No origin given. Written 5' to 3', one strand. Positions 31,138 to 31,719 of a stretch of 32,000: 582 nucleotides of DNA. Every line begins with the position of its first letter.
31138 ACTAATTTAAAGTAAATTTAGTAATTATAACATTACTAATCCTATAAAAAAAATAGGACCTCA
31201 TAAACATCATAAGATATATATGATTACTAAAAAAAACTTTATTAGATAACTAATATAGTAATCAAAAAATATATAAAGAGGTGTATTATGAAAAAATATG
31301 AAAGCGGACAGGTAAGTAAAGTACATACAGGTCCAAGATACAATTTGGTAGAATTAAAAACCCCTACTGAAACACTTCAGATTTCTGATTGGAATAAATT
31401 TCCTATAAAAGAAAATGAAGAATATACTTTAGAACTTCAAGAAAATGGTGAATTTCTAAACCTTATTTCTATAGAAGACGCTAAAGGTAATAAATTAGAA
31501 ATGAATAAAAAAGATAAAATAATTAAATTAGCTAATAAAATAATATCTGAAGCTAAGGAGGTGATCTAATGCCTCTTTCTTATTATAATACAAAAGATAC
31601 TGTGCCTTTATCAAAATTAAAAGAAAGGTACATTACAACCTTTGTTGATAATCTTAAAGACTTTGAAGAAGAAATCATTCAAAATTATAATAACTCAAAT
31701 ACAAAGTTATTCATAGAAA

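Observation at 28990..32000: tRNA-Ser 3' fragment marking the junction of a probable integrated element that runs off the window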

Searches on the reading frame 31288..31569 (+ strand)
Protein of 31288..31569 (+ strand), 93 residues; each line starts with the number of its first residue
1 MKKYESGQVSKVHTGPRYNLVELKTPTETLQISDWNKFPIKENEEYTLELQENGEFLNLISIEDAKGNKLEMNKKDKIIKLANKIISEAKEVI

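Call 10: find_encoding_contigs(protein=window:31288-31569:+, flank=10000, max_places=6)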
Protein window:31288-31569:+ (93 aa): 9 contigs read that carry it; 6 places shown.
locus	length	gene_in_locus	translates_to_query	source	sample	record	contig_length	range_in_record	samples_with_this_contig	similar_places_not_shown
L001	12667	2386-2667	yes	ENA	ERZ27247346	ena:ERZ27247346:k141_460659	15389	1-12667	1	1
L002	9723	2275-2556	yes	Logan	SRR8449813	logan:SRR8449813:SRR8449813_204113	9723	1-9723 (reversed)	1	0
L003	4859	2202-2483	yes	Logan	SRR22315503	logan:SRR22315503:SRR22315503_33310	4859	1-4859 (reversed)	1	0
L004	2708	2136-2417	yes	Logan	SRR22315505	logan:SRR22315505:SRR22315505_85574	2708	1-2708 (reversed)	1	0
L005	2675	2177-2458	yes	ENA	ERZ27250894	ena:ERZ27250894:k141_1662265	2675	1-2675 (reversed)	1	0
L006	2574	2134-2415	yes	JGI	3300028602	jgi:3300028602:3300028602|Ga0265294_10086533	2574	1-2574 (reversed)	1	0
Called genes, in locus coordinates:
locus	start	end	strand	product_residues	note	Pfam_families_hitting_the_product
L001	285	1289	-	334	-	-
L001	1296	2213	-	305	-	-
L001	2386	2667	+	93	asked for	-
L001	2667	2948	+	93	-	-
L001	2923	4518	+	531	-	-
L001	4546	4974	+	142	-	-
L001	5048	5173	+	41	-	-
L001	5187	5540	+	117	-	PF05635:23S_rRNA_IVP, PF22296:bAvd (weak)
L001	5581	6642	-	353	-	-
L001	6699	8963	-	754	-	PF04851:ResIII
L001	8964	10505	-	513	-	PF01555:N6_N4_Mtase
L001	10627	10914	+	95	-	PF25213:HVO_A0261_N (weak)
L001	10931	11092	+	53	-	-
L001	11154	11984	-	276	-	-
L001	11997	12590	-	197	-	-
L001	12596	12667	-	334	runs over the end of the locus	-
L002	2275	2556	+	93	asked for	-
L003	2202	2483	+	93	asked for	-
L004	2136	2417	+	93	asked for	-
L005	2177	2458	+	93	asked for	-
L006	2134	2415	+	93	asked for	-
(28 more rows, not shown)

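Call 11: search_protein_families(library=pfam, proteins=[window:31288-31569:+], max_evalue=1)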
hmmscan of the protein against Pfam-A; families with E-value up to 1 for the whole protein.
window:31288-31569:+ (93 aa): 0 families

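Call 17: find_related_loci(query=L001:2923-4515:+, collection=viral_contigs, flank=10000)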
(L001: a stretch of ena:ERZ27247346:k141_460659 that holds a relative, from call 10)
Query L001:2923-4515:+ (531 aa) in viral_contigs; peptide patterns used: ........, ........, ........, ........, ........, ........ (x = any residue, [..] = any of these).
37 stretches matched a pattern, but none encodes a relative of the query by tblastn (E <= 1e-3).

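Call 31: search_protein_families(library=phrogs, proteins=[window:31288-31569:+], max_evalue=0.1)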
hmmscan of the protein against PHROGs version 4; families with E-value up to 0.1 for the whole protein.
window:31288-31569:+ (93 aa): 0 families
